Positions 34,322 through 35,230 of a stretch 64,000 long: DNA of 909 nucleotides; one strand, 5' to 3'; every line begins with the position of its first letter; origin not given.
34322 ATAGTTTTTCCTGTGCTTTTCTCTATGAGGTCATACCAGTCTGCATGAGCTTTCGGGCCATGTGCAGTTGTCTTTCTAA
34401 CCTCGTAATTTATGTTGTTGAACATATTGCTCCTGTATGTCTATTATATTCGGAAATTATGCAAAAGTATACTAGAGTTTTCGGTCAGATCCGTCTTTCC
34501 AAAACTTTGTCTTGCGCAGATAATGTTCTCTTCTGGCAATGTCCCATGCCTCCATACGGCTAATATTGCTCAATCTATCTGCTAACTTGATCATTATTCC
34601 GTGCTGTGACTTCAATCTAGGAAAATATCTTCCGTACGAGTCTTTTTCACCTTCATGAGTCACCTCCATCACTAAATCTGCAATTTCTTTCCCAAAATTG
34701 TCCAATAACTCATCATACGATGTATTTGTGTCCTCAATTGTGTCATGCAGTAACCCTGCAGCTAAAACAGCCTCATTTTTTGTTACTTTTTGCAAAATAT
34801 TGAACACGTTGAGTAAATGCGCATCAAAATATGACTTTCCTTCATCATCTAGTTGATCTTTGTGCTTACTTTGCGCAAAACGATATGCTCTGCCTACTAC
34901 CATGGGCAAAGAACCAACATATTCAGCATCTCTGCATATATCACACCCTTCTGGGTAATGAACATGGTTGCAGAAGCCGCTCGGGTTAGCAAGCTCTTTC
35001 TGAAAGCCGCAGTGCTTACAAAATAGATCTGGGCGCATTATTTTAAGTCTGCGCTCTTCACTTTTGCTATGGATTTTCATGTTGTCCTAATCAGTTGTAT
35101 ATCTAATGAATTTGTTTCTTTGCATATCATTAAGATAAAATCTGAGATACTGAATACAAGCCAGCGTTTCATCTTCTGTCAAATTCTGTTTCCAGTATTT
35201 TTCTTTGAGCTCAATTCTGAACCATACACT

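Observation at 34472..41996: RNA-repair and stress-nucleotide module in the leftward operons: RtcB ligase, SpoT-like ppGpp hydrolase, second HD protein, metallophosphoesterase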

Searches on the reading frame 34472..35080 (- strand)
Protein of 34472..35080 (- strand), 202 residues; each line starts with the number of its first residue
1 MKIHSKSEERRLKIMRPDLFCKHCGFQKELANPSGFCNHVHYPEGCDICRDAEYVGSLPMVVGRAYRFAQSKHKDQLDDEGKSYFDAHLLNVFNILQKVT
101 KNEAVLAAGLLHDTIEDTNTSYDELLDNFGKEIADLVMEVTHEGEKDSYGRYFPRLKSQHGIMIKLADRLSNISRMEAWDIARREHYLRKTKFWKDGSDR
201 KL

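Call 4: search_protein_families(library=pfam, proteins=[window:34472-35080:-], max_evalue=0.01)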
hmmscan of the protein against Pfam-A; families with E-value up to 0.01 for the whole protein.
window:34472-35080:- (202 aa): 3 families
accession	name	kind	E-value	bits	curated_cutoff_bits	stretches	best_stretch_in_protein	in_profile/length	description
PF13328.12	HD_4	-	1.5e-15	57.7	27.2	1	65-142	1-76/156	HD domain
PF01966.28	HD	-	2.9e-06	28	22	1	87-172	3-115/116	HD domain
PF20680.3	DUF6817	-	0.0018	18.8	25.2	1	78-114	11-46/85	Domain of unknown function (DUF6817)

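Call 8: search_solved_structures(query=window:34472-35080:-, max_evalue=0.01, show_alignments=3)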
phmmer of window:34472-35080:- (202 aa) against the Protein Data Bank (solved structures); distinct sequences matched with E-value up to 0.01: 23.
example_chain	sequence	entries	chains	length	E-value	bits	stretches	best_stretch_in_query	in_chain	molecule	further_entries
8fr8_I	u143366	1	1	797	5.4e-12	49.1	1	61-177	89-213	GTP pyrophosphokinase RelA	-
5xnx_A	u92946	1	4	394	7.2e-12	48.7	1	61-177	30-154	Bifunctional (p)ppGpp synthase/hydrolase RelA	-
3nqw_A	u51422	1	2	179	7.2e-12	48.7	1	67-188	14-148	CG11900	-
8acu_A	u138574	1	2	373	1.1e-11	48.1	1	61-176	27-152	GTP pyrophosphokinase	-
6yxa_A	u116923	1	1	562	3.5e-11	46.4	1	61-176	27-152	GTP pyrophosphokinase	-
3nr1_A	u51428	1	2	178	1.9e-10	44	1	65-176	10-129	HD domain-containing protein 3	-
7qoc_A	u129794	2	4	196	4.9e-10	42.7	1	65-174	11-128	Guanosine polyphosphate pyrophosphohydrolases/synthetases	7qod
6s2t_A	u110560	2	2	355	8.8e-10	41.9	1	62-179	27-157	(P)ppGpp synthetase I, SpoT/RelA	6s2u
7ohg_A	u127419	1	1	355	8.8e-10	41.9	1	62-179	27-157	Guanosine-3',5'-bis(Diphosphate) 3'-pyrophosphohydrolase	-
6s2v_A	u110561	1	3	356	8.9e-10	41.8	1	62-179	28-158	(P)ppGpp synthetase I, SpoT/RelA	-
7smg_A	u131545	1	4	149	1e-09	41.6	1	62-196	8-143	(p)ppApp hydrolase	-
5vxa_A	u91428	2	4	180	1.3e-09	41.3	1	63-176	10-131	Guanosine-3',5'-bis(diphosphate) 3'-pyrophosphohydrolase MESH1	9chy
1vj7_A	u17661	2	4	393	1.7e-09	40.9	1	61-193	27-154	Bifunctional RELA/SPOT | Bifunctional (p)ppGpp synthase/hydrolase RelA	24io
7oiw_A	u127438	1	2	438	3.6e-09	39.8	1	62-182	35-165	GTP pyrophosphokinase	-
4yf1_A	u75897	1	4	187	5e-09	39.4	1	80-142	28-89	Lmo0812 protein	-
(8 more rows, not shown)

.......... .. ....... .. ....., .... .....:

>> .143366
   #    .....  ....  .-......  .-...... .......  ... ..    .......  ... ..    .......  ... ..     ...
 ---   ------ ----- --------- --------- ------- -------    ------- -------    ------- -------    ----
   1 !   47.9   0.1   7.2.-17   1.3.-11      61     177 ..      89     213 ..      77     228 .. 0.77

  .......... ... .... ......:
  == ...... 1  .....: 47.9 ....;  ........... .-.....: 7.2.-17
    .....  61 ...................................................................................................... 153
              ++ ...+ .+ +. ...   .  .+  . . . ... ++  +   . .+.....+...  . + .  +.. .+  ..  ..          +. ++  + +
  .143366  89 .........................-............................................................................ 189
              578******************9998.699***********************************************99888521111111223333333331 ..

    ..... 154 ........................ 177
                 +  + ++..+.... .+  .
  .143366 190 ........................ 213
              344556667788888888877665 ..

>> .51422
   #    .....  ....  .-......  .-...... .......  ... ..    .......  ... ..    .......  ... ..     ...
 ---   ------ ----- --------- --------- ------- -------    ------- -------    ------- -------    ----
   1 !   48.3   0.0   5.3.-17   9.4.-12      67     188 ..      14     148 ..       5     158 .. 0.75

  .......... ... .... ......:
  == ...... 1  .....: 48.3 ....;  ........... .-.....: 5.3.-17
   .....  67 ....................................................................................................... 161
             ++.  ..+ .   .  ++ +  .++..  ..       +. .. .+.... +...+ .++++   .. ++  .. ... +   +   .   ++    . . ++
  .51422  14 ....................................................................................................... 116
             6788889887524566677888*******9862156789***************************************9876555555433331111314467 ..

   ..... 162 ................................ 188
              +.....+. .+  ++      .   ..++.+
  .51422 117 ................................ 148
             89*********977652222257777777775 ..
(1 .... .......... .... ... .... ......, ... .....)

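Call 9: search_protein_families(library=phrogs, proteins=[window:34472-35080:-], max_evalue=0.01)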
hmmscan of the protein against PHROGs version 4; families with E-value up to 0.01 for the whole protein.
window:34472-35080:- (202 aa): 3 families
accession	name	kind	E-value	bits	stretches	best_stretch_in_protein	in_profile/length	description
phrog_990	-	other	6.1e-28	99.1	1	60-190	153-287/374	metal-dependent phosphohydrolase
phrog_15275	-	unknown function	4e-11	44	1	64-188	32-161/223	-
phrog_32047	-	other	0.00078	19.8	1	87-141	51-106/301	phosphohydrolase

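Call 13: find_related_loci(query=window:34472-35080:-, collection=viral_contigs, flank=10000)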
Query window:34472-35080:- (202 aa) in viral_contigs; peptide patterns used: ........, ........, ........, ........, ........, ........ (x = any residue, [..] = any of these).
34 stretches matched a pattern; 23 encode a relative of the query (tblastn E <= 1e-3); 22 distinct loci.
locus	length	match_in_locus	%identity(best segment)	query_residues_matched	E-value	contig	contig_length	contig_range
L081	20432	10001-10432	64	56-199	4e-59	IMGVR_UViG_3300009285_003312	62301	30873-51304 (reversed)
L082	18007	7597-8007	60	64-201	8e-52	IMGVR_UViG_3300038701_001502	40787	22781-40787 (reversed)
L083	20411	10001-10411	59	64-200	1e-51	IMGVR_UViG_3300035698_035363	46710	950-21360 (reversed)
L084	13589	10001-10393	60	64-194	3e-50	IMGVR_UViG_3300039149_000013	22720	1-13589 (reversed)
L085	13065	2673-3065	35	64-179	2e-15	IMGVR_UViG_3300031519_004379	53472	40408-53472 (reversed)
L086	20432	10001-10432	34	52-179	5e-15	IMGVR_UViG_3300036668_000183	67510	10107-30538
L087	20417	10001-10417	34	62-191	8e-15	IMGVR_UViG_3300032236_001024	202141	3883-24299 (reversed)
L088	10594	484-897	35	64-191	6e-14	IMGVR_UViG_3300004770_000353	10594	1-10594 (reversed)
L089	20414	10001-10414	35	64-191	6e-14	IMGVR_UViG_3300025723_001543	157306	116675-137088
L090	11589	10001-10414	35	64-191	6e-14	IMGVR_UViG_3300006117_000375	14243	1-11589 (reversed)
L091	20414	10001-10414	35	64-191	6e-14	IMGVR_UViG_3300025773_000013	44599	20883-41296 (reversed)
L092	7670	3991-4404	35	64-191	6e-14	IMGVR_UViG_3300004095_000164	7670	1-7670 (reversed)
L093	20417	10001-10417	34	62-191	1e-13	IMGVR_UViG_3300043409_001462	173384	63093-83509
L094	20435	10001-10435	32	58-193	2e-13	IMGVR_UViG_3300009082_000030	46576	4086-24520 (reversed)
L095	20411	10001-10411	35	65-192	4e-13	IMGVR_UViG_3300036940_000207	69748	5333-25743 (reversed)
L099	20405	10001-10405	33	61-194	4e-9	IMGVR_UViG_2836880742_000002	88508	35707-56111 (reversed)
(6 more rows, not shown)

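Call 19: search_protein_families(library=ncbifam, proteins=[window:34472-35080:-], max_evalue=0.01)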
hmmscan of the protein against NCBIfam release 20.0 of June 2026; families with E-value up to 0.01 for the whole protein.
window:34472-35080:- (202 aa): 2 families
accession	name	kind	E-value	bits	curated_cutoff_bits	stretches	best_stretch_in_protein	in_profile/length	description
TIGR00691.1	spoT_relA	subfamily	5.6e-21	74.5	499.2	1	65-191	1-137/687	RelA/SpoT family protein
NF008303.0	PRK11092.1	equivalog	7.7e-12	44.2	947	1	63-174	24-145/702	bifunctional GTP diphosphokinase/guanosine-3',5'-bis pyrophosphate 3'-pyrophosphohydrolase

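Call 26: search_dna_similar(query=window:34472-35080:-, collection=phages, mode=protein, max_rows=40, max_evalue=0.001)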
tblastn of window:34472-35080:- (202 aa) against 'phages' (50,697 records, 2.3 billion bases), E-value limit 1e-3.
Records with a match: 165; places in all: 166; records where one place covers at least 80% of the query: 0.
Best place of each record, by identity: <60% 165.
By first word of the organism name: Vibrio 43; Erwinia 27; Bacteriophage 18; Listeria 7; Escherichia 7; Dickeya 6; uncultured 5; Nodularia 5; Pasteurella 4; Burkholderia 4; and 23 more.
By host as written in the record: - 28; Erwinia amylovora 25; Vibrio harveyi BAA-1116 17; Listeria monocytogenes 7; Vibrio campbellii BB120 6; Burkholderia cenocepacia 4; Vibrio cholerae 4; Dickeya solani MK10 4; and 49 more.
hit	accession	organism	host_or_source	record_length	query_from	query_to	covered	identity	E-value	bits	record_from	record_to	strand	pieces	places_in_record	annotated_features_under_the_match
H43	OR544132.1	Pasteurella phage Pmp1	Pasteurella multocida Past1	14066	56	193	68%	35.2%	2e-11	68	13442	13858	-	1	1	metal-dependent phosphohydrolase | similar to hypothetical protein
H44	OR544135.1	Pasteurella phage Pmp4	Pasteurella multocida Past30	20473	56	193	68%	35.2%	2e-11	68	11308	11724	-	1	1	metal-dependent phosphohydrolase | hypothetical protein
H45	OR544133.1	Pasteurella phage Pmp2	Pasteurella multocida Past6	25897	56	193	68%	35.2%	2e-11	68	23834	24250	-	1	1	metal-dependent phosphohydrolase | hypothetical protein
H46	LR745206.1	uncultured phage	metagenomic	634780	53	191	69%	34.8%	2e-15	79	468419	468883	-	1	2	record has no annotation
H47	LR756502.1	uncultured phage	metagenomic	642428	64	191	63%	35.9%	9e-13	72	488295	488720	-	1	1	record has no annotation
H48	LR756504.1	uncultured phage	metagenomic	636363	61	202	70%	32.0%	4e-9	61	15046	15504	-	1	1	record has no annotation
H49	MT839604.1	Bacteriophage sp.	human fecal samples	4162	61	191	65%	34.3%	1e-10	65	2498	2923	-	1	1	record has no annotation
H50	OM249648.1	Vibrio phage phiKT1024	Vibrio sp.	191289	41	174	66%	33.3%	5e-8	58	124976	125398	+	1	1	hypothetical protein (x2)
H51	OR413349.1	Vibrio phage pv27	Vibrio parahaemolyticus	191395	41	174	66%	33.3%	5e-8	58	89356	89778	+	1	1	metal-dependent phosphohydrolase | hypothetical protein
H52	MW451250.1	Vibrio phage phiTY18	Vibrio parahaemolyticus TY18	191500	41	174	66%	33.3%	8e-8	57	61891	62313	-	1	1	record has no annotation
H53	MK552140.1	Burkholderia phage BcepSaruman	Burkholderia cenocepacia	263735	28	174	73%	30.1%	3e-11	67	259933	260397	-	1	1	putative guanosine phosphopryohydrolase | hypothetical protein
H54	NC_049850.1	Burkholderia phage BcepSaruman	Burkholderia cenocepacia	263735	28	174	73%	30.1%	3e-11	67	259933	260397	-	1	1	metal-dependent phosphohydrolase | hypothetical protein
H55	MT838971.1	Bacteriophage sp.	human fecal samples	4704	61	191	65%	33.3%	9e-13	72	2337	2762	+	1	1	record has no annotation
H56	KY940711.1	Bradyrhizobium phage BDU-MI-1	Bradyrhizobium diazoefficiens USDA110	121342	68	178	55%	38.9%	2e-11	68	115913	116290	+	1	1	GTP pyrophosphokinase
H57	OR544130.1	Pasteurella phage Pmp13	Pasteurella multocida Past3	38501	64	193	64%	33.1%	2e-9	62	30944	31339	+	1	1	metal-dependent phosphohydrolase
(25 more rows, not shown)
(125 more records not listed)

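Call 27: find_homologous_proteins(query=window:34472-35080:-, max_evalue=0.00001)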
Query window:34472-35080:- (202 aa): 415 proteins with E <= 0.00001 among 616 candidates; the best 120 are listed.
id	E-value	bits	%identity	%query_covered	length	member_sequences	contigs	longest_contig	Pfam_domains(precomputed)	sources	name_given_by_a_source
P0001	2.0e-135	467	100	100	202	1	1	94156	PF13328.13,PF01966.29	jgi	jgi:(p)ppGpp synthase/HD superfamily hydrolase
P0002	4.1e-58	214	71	66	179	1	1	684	PF13328.13,PF01966.29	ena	-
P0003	4.0e-56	208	68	68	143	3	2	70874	PF13328.13,PF01966.29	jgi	jgi:(p)ppGpp synthase/HD superfamily hydrolase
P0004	8.5e-56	207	67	70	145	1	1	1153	PF13328.13,PF01966.29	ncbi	-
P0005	3.8e-55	205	64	69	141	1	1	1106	PF13328.13,PF01966.29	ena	-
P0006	5.1e-55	204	66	68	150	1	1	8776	PF13328.13,PF01966.29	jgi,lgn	jgi:(p)ppGpp synthase/HD superfamily hydrolase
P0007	5.3e-55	204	67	67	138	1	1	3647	PF13328.13,PF01966.29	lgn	-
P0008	2.5e-54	202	65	70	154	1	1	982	PF13328.13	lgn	-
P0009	2.7e-54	202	62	69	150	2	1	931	PF13328.13,PF01966.29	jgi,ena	-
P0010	7.7e-54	200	63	69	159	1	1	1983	PF13328.13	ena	-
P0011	1.4e-53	200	64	67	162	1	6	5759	PF13328.13,PF01966.29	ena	-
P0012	1.6e-53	199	56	78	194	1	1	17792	PF13328.13,PF01966.29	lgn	-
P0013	3.1e-53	199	65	69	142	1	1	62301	PF13328.13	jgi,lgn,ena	-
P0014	8.4e-53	197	62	69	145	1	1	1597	PF13328.13,PF01966.29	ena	-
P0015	1.4e-52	196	62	70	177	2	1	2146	PF13328.13,PF01966.29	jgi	jgi:(p)ppGpp synthase/HD superfamily hydrolase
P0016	1.6e-52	196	61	69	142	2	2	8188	PF13328.13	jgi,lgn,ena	-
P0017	2.6e-52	195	63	67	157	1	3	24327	PF13328.13,PF01966.29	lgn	-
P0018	3.5e-52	195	66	69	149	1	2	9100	PF13328.13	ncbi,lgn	ncbi:MAG: HD domain-containing protein [Chitinophagaceae bacterium]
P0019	4.0e-52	195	65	69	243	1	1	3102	PF13328.13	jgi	jgi:GTP pyrophosphokinase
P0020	4.0e-52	195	63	69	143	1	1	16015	PF13328.13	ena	-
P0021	4.1e-52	195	66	66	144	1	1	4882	PF13328.13,PF01966.29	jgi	-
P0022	4.9e-52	195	66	66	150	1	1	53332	PF13328.13,PF01966.29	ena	-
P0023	1.0e-51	194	62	69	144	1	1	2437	PF13328.13,PF01966.29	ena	-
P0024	1.0e-51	194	63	69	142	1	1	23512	PF13328.13,PF01966.29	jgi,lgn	-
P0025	1.4e-51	193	63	68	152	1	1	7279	PF13328.13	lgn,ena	-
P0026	1.6e-51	193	64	67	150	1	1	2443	PF13328.13,PF01966.29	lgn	-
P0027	1.8e-51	193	64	68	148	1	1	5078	PF13328.13,PF01966.29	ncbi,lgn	-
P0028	2.0e-51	193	66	63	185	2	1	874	PF13328.13,PF01966.29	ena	-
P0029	3.2e-51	192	62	70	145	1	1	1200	PF13328.13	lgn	-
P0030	3.3e-51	192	65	65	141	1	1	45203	PF13328.13,PF01966.29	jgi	-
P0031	3.7e-51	192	60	70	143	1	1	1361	PF13328.13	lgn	-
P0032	4.5e-51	191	64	65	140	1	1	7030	PF13328.13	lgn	-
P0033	4.7e-51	191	59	68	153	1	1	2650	PF13328.13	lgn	-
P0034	5.2e-51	191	62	67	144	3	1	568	PF13328.13,PF01966.29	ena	-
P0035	6.8e-51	191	63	68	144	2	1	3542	PF13328.13,PF01966.29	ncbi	-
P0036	8.8e-51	190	60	68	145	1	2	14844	PF13328.13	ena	-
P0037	1.6e-50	190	64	66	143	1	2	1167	PF13328.13,PF01966.29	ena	-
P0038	1.9e-50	189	67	67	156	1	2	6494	PF13328.13,PF01966.29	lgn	-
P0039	2.0e-50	189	58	74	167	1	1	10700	PF13328.13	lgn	-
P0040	2.1e-50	189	65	68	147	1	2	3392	PF13328.13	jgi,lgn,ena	-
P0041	2.3e-50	189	62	67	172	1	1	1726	PF13328.13,PF01966.29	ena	-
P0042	2.3e-50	189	63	67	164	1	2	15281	PF13328.13,PF01966.29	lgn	-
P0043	2.8e-50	189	66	66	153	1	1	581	PF13328.13,PF01966.29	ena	-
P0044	3.0e-50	189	64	69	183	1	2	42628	PF13328.13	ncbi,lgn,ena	-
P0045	3.0e-50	189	64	65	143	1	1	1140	PF13328.13,PF01966.29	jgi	jgi:(p)ppGpp synthase/HD superfamily hydrolase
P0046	3.8e-50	188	61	59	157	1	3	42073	PF13328.13,PF01966.29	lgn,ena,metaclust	metaclust:\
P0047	4.3e-50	188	61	68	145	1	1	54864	PF13328.13,PF01966.29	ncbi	-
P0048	5.2e-50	188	58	70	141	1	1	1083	PF13328.13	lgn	-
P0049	5.7e-50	188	67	66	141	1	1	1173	PF13328.13,PF01966.29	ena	-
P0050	6.6e-50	188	62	67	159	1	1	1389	PF13328.13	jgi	jgi:(p)ppGpp synthase/HD superfamily hydrolase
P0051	1.1e-49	187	64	69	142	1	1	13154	PF13328.13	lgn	-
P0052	1.2e-49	187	59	69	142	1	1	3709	PF13328.13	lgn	-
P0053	1.3e-49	187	63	69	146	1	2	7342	PF13328.13,PF01966.29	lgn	-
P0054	1.3e-49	187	62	67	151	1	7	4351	PF13328.13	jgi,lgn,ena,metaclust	metaclust:\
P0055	1.4e-49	187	63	67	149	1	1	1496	PF13328.13,PF01966.29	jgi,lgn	jgi:GTP pyrophosphokinase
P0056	1.6e-49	186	64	69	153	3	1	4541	PF13328.13,PF01966.29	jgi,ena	-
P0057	1.7e-49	186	62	68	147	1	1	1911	PF13328.13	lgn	-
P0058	1.8e-49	186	62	67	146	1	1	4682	PF13328.13,PF01966.29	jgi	jgi:GTP pyrophosphokinase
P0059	2.1e-49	186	61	69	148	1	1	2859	PF13328.13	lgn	-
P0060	2.4e-49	186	61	67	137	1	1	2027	PF13328.13,PF01966.29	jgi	-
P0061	2.7e-49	186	61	69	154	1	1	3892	PF13328.13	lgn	-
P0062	3.0e-49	185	60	66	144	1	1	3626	PF13328.13,PF01966.29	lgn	-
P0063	3.6e-49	185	61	65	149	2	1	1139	PF13328.13,PF01966.29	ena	-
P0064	3.8e-49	185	60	70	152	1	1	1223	PF13328.13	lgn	-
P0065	4.1e-49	185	61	68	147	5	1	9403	PF13328.13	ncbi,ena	-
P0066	4.6e-49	185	60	67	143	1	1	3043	PF13328.13,PF01966.29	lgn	-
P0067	6.3e-49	184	60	68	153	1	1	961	PF13328.13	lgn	-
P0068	6.7e-49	184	60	68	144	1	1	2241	PF13328.13,PF01966.29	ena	-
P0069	7.8e-49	184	64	63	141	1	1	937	PF13328.13,PF01966.29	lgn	-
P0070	9.8e-49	184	60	70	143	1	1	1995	PF13328.13,PF01966.29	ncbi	-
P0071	1.0e-48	184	63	69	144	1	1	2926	PF13328.13,PF01966.29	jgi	jgi:(p)ppGpp synthase/HD superfamily hydrolase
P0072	1.1e-48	184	59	69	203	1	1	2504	PF13328.13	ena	-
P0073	1.2e-48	184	63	67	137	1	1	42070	PF13328.13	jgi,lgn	-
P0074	1.4e-48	183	59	68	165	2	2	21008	PF13328.13,PF01966.29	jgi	jgi:GTP pyrophosphokinase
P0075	1.4e-48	183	60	69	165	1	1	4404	PF13328.13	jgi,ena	-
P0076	1.5e-48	183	63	67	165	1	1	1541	PF13328.13,PF01966.29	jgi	-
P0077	1.7e-48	183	62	68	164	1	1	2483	PF13328.13,PF01966.29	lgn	-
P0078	1.9e-48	183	63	67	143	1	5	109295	PF13328.13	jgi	-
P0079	1.9e-48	183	64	65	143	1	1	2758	PF13328.13,PF01966.29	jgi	jgi:(p)ppGpp synthase/HD superfamily hydrolase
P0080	2.4e-48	183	59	70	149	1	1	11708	PF13328.13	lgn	-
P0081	2.5e-48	182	58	68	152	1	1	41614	PF13328.13,PF01966.29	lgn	-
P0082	2.6e-48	182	62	66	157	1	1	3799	PF13328.13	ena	-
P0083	2.8e-48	182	59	66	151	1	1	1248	PF13328.13,PF01966.29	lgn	-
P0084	2.9e-48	182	56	69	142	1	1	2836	PF13328.13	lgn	-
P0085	3.4e-48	182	60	68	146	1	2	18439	PF13328.13,PF01966.29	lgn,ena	-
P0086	3.5e-48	182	64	65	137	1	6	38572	PF13328.13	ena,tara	tara:strand:+ start:30835 stop:31248 length:414 start_codon:yes stop_codon:yes gene_type:complete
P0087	3.7e-48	182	60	67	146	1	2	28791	PF13328.13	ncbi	-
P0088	4.2e-48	182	59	67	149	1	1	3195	PF13328.13,PF01966.29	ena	-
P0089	6.1e-48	181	64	66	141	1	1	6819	PF13328.13,PF01966.29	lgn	-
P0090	6.2e-48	181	61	65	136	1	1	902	PF13328.13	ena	-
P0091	6.8e-48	181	59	71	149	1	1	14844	PF13328.13,PF01966.29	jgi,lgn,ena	-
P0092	7.0e-48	181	58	68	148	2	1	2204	PF13328.13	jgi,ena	-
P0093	7.2e-48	181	61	68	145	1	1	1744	PF13328.13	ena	-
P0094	7.9e-48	181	60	67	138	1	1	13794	PF13328.13,PF01966.29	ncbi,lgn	-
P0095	8.4e-48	181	61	66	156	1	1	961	PF13328.13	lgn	-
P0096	8.4e-48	181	60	70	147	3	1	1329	PF13328.13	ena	-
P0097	9.3e-48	181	59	67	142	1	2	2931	PF13328.13,PF01966.29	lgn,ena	-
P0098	9.7e-48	181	56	70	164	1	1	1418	PF13328.13,PF01966.29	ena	-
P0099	1.3e-47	180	62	67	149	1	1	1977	PF13328.13,PF01966.29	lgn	-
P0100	1.4e-47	180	60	70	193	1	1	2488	PF13328.13,PF01966.29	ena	-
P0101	1.5e-47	180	60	69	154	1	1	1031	PF13328.13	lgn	-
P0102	1.6e-47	180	60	67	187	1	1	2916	PF13328.13,PF01966.29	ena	-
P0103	1.8e-47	180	61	67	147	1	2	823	PF13328.13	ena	-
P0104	2.1e-47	179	60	65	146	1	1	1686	PF13328.13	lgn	-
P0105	2.4e-47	179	59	69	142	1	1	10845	PF13328.13,PF01966.29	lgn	-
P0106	2.6e-47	179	59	69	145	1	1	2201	PF13328.13,PF01966.29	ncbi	-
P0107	3.0e-47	179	58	68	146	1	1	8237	PF13328.13,PF01966.29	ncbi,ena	-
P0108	3.4e-47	179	56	67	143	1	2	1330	PF13328.13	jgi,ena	-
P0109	3.5e-47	179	58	69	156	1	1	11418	PF13328.13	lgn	-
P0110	4.1e-47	179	57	69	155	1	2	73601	PF13328.13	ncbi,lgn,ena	-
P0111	4.4e-47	178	57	69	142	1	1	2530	PF13328.13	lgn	-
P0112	4.9e-47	178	61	68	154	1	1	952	PF13328.13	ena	-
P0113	5.5e-47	178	58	68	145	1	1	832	PF13328.13,PF01966.29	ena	-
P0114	6.7e-47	178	61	66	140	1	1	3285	PF13328.13,PF01966.29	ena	-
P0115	8.0e-47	178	55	78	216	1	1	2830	PF13328.13,PF01966.29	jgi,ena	-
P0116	9.1e-47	177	58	69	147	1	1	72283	PF13328.13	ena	-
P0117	9.2e-47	177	60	67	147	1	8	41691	PF13328.13,PF01966.29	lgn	-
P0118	9.2e-47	177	60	67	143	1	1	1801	PF13328.13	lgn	-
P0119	9.4e-47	177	60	68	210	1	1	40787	PF13328.13,PF01966.29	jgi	jgi:(p)ppGpp synthase/HD superfamily hydrolase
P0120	1.2e-46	177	58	70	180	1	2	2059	PF13328.13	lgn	-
